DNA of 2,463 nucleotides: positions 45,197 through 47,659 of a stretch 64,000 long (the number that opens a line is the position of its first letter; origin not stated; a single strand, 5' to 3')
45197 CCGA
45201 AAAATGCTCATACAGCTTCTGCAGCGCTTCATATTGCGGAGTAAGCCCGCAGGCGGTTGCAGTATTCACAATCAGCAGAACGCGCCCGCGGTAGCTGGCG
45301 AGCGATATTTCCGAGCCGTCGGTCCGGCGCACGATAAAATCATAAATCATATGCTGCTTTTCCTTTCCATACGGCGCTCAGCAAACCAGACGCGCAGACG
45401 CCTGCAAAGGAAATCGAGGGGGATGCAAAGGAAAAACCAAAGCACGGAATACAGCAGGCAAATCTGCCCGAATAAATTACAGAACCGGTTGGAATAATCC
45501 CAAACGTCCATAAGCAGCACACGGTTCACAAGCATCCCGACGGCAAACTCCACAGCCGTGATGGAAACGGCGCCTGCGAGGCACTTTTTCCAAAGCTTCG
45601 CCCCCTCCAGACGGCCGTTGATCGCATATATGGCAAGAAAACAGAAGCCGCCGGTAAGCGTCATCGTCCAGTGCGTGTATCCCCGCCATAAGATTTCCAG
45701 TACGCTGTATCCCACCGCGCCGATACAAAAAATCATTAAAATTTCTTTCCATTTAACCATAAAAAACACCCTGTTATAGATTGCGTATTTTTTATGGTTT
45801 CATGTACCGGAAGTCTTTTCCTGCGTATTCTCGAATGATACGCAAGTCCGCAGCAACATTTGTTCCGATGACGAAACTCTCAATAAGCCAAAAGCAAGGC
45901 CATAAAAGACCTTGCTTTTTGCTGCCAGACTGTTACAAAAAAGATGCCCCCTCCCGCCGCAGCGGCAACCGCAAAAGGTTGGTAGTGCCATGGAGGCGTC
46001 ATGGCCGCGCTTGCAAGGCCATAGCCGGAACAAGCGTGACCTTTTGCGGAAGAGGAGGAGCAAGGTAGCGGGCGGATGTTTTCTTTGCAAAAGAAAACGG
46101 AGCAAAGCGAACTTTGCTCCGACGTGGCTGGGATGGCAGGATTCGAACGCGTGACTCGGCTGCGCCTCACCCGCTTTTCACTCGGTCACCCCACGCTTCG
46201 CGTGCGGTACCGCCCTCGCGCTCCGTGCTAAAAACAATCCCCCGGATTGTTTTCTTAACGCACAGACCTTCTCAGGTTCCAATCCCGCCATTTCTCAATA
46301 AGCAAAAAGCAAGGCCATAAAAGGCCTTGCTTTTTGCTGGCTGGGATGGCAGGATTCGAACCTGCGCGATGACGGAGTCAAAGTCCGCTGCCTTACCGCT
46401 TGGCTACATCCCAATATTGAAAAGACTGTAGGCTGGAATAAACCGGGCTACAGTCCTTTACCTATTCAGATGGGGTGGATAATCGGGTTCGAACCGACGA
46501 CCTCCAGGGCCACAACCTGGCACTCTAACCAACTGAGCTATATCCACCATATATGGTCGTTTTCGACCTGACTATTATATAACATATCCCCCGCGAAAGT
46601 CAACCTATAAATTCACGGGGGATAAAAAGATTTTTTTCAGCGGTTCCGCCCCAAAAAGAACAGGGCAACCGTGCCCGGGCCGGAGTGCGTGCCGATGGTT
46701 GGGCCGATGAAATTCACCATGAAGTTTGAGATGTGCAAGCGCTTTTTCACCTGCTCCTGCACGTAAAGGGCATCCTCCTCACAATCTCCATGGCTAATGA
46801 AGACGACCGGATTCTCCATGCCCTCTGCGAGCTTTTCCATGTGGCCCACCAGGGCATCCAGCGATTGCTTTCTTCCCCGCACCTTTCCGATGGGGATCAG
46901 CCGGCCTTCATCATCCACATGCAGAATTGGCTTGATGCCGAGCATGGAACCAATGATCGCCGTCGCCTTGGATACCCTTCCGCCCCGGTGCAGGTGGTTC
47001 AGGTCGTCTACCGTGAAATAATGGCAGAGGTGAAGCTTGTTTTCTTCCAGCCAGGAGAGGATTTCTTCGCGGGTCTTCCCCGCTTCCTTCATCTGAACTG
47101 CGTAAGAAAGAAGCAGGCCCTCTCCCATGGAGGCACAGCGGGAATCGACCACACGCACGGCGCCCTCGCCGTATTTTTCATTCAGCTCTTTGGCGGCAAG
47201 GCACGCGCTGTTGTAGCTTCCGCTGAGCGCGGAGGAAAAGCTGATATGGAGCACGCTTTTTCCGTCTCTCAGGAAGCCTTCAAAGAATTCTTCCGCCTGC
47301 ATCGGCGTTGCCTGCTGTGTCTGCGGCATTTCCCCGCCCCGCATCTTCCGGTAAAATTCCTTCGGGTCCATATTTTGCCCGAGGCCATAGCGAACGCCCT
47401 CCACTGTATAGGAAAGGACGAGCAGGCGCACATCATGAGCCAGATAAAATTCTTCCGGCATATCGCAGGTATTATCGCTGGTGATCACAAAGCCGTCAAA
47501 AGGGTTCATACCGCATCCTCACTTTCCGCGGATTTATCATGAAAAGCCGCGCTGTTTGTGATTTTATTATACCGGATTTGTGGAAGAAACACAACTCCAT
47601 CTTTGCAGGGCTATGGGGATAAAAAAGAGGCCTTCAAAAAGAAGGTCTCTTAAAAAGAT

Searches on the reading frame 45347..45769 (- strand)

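Call 65: search_protein_families(library=pfam, proteins=[window:45347-45769:-], max_evalue=0.00001)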
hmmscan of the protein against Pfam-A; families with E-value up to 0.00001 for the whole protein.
window:45347-45769:- (140 aa): 1 family
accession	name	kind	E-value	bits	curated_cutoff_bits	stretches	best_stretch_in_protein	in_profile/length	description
PF06541.16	ABC_trans_CmpB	-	7e-12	46.2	25.9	1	25-117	14-111/151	Putative ABC-transporter type IV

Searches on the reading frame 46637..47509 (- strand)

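Call 65: search_protein_families(library=pfam, proteins=[window:46637-47509:-], max_evalue=0.00001)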
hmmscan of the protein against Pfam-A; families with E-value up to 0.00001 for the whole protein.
window:46637-47509:- (290 aa): 1 family
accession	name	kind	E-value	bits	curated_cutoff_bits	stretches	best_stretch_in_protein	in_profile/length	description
PF02645.21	DegV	-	1.5e-78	264.4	27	1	8-286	3-278/280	Uncharacterised protein, DegV family COG1307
